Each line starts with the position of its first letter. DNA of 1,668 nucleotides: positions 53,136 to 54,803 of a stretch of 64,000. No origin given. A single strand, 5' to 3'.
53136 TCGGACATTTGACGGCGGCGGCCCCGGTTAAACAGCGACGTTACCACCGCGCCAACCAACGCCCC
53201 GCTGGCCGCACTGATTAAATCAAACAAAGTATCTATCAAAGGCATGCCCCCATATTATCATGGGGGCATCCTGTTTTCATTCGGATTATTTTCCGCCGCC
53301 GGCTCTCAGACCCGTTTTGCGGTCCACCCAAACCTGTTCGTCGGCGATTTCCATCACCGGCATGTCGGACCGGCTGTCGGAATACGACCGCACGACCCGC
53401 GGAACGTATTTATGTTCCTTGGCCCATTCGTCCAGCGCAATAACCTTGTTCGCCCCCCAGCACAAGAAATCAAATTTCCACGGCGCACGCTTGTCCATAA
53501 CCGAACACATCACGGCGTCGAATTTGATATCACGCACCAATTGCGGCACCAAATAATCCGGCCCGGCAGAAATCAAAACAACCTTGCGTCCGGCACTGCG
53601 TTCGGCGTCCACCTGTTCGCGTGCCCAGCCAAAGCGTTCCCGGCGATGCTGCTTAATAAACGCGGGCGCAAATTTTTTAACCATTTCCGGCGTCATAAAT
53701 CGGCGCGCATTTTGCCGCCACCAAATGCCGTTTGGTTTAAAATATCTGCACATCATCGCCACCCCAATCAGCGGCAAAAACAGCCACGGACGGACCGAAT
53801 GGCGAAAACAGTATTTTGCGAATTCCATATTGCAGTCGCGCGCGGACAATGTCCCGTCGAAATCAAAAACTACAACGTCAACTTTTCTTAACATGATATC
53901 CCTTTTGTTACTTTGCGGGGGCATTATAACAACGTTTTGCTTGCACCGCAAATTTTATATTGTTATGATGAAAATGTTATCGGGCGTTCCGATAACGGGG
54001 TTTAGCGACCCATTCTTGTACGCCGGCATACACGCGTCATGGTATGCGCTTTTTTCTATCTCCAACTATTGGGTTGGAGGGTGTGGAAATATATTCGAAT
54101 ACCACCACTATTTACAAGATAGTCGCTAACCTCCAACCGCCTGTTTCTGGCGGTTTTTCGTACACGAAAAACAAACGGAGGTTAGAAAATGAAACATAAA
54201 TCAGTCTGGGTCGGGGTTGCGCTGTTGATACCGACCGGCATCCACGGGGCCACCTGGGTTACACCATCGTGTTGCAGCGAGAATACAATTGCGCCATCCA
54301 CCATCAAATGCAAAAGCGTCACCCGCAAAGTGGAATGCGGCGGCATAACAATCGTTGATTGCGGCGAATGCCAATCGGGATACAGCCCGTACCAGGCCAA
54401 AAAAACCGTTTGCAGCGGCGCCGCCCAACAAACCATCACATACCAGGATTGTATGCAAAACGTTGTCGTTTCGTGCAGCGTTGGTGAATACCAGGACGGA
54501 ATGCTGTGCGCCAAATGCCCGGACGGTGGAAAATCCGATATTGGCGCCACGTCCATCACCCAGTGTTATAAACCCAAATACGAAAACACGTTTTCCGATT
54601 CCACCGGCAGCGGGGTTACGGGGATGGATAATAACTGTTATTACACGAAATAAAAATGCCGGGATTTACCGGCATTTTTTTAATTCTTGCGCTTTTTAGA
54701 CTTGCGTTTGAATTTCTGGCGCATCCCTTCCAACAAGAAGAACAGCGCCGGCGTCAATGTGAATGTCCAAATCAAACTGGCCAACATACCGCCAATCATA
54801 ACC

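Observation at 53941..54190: Leader copy 3 upstream of a third cysteine-rich secreted-protein gene, in an unrelated genomic context (between a HAD hydrolase and the RND efflux operon)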

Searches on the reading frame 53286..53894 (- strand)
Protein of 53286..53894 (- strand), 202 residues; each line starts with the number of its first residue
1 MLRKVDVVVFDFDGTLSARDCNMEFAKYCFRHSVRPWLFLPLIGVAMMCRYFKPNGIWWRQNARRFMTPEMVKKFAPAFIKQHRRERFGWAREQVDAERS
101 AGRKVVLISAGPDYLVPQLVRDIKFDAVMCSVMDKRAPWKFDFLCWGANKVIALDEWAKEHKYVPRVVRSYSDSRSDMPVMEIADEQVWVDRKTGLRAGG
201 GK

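Call 44: find_homologous_proteins(query=window:53286-53894:-, max_evalue=1e-10)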
Query window:53286-53894:- (202 aa): 648 proteins with E <= 1e-10 among 754 candidates; the best 120 are listed.
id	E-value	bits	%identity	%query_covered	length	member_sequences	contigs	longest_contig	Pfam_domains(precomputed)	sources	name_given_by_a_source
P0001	2.6e-122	424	90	100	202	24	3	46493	PF12710.14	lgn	-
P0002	1.3e-107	376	80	98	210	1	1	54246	PF12710.14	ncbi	-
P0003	7.0e-104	364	75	98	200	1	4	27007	PF12710.14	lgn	-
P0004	1.5e-103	363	76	98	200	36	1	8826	PF12710.14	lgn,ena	-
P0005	4.7e-103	361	79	98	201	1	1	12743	PF12710.14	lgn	-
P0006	6.4e-103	361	77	98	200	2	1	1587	PF12710.14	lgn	-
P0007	7.6e-103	361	76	99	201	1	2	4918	PF12710.14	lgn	-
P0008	1.1e-102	360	73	98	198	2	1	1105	PF12710.14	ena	-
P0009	1.4e-102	360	77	98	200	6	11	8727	PF12710.14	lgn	-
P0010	2.8e-102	359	76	99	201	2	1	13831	PF12710.14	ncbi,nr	ncbi:MAG: HAD-IB family phosphatase [Alphaproteobacteria bacterium]|nr:HAD-IB family phosphatase [Al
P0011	4.7e-102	358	76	98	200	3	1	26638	PF12710.14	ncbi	-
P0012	5.4e-102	358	77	98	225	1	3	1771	PF12710.14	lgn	-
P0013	8.6e-102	357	76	98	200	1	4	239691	PF12710.14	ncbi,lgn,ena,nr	ncbi:MAG: haloacid dehalogenase-like hydrolase [Alphaproteobacteria bacterium]|nr:haloacid dehalogen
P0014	2.0e-101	356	74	98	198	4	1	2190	PF12710.14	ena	-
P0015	2.4e-101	356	74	99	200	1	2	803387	PF12710.14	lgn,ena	-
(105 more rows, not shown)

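Call 45: find_encoding_contigs(protein=P0001, flank=4000, max_places=3)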
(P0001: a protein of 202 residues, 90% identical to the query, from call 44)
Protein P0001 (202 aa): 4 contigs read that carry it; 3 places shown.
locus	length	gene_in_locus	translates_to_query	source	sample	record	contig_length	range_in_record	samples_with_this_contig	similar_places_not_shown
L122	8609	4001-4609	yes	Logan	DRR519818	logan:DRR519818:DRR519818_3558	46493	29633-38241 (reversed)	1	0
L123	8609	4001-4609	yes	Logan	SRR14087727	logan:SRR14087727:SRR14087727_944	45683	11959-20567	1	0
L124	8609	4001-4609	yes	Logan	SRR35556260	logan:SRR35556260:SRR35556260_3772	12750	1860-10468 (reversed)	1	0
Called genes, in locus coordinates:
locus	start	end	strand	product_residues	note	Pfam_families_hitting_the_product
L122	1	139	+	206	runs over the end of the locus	PF25989:YknX_C (weak)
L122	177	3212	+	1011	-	PF00873:ACR_tran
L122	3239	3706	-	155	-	-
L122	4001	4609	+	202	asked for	PF12710:HAD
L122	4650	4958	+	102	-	-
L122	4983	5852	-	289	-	PF02646:RmuC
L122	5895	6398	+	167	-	PF01327:Pep_deformylase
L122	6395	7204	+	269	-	PF00551:Formyl_trans_N, PF02911:Formyl_trans_C (weak)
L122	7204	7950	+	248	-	PF01416:PseudoU_synth_1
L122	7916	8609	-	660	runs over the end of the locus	PF13567:DUF4131, PF03772:Competence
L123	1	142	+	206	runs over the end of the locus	PF25989:YknX_C (weak)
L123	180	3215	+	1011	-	PF00873:ACR_tran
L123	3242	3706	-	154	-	-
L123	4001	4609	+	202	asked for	PF12710:HAD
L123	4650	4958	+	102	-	-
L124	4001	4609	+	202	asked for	PF12710:HAD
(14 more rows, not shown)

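Call 46: find_encoding_contigs(protein=P0002, flank=4000, max_places=3)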
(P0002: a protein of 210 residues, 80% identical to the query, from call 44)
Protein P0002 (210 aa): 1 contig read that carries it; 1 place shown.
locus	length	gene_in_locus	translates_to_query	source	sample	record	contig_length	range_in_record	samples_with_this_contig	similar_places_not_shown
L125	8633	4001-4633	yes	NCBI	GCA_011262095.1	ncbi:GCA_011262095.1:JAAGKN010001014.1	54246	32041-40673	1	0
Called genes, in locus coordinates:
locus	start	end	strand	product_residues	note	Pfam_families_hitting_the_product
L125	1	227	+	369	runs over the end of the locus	PF02321:OEP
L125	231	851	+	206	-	PF25975:CzcB_C (faint), PF25989:YknX_C (weak), PF25967:RND-MFP_C (weak)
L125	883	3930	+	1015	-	PF00873:ACR_tran, PF03176:MMPL (faint)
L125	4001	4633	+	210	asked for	PF12710:HAD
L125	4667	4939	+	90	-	-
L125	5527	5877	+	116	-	-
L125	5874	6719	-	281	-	PF02646:RmuC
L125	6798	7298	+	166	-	PF01327:Pep_deformylase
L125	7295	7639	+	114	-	PF00551:Formyl_trans_N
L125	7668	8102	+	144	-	PF02911:Formyl_trans_C (weak)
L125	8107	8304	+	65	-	-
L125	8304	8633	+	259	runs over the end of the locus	PF01416:PseudoU_synth_1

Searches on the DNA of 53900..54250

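Call 9: search_rna_families(source=window, start=53900, end=54250, threshold=evalue, max_evalue=10, show_alignments=3)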
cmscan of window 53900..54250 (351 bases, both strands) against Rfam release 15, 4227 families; matches with E-value up to 10: 3.
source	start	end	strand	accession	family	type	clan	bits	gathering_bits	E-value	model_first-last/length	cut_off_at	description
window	53976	54054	+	RF01394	isrK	Gene; sRNA;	-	19.1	50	0.051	1-77/77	no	isrK Hfq binding RNA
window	53959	54014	+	RF00530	snoMe28S-Cm2645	Gene; snRNA; snoRNA; CD-box;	CL00069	15.8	48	2.1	1-75/75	no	Small nucleolar RNA Me28S-Cm2645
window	54134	54156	-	RF00125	IS128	Gene; sRNA;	-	11.3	80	7.6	170-192/209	no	IS128 RNA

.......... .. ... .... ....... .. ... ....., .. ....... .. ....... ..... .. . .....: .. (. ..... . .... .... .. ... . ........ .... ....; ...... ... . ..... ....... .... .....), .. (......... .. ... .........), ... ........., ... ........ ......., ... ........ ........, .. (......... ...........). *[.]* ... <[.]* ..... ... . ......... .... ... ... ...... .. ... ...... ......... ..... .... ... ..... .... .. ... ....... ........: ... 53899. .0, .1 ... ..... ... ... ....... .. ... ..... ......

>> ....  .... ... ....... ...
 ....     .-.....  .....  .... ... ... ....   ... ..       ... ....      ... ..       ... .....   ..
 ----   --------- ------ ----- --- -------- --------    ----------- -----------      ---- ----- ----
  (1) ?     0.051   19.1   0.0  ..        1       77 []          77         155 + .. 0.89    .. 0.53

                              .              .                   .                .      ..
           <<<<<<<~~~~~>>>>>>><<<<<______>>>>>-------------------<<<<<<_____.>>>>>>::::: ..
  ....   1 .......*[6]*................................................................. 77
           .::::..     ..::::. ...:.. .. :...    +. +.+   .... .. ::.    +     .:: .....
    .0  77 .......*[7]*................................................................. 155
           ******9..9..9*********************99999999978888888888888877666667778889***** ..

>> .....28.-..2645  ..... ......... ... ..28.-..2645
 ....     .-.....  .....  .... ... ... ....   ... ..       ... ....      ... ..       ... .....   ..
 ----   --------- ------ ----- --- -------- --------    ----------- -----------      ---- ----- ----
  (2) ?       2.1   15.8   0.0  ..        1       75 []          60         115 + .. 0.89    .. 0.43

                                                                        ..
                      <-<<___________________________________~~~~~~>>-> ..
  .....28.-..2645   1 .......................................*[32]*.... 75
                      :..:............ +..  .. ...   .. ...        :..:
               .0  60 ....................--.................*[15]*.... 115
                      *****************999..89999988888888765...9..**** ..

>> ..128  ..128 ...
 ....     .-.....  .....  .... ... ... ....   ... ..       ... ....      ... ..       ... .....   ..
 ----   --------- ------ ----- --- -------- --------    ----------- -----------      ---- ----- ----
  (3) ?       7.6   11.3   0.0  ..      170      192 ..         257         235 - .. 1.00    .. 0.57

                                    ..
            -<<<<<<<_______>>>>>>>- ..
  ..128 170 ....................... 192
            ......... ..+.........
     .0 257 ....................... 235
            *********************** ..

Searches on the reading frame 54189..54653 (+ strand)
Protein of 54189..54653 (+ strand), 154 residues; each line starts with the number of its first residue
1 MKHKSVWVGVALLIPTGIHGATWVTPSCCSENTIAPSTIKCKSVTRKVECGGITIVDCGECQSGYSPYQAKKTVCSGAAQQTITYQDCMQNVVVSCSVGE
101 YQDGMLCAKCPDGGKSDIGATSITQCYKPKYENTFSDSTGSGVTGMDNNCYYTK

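Call 12: find_encoding_contigs(protein=window:54189-54653:+, flank=10000)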
Protein window:54189-54653:+ (154 aa): 23 contigs read that carry it; 2 places shown.
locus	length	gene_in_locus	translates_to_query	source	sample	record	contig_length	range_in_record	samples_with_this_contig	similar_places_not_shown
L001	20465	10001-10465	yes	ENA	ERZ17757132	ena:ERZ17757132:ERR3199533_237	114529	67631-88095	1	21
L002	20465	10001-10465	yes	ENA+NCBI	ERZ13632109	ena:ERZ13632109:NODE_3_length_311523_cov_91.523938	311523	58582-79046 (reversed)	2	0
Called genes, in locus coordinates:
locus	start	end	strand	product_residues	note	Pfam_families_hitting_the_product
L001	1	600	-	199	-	PF21176:RecR_HhH, PF13662:Toprim_4, PF21175:RecR_C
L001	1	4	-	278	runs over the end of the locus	PF00398:RrnaAD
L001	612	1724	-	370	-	PF13354:Beta-lactamase2, PF00768:Peptidase_S11, PF05036:SPOR (weak)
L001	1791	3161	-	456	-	PF00224:PK, PF02887:PK_C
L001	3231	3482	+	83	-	-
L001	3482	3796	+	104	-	PF12647:RNHCP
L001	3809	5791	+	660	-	PF13567:DUF4131, PF03772:Competence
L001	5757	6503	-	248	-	PF01416:PseudoU_synth_1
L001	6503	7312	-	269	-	PF00551:Formyl_trans_N, PF02911:Formyl_trans_C (weak)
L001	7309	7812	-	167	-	PF01327:Pep_deformylase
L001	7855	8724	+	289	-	PF02646:RmuC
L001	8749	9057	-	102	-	-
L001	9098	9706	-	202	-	PF12710:HAD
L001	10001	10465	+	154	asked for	-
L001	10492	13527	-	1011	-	PF00873:ACR_tran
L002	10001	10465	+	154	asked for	-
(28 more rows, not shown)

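Call 42: search_protein_families(library=pfam, max_evalue=0.01, proteins=[window:54189-54653:+])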
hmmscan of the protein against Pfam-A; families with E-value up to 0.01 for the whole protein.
window:54189-54653:+ (154 aa): 1 family
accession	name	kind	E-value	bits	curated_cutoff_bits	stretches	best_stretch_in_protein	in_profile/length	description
PF24633.1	DUF7630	-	0.0051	17.4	27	0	58-76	25-43/45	Domain of unknown function (DUF7630)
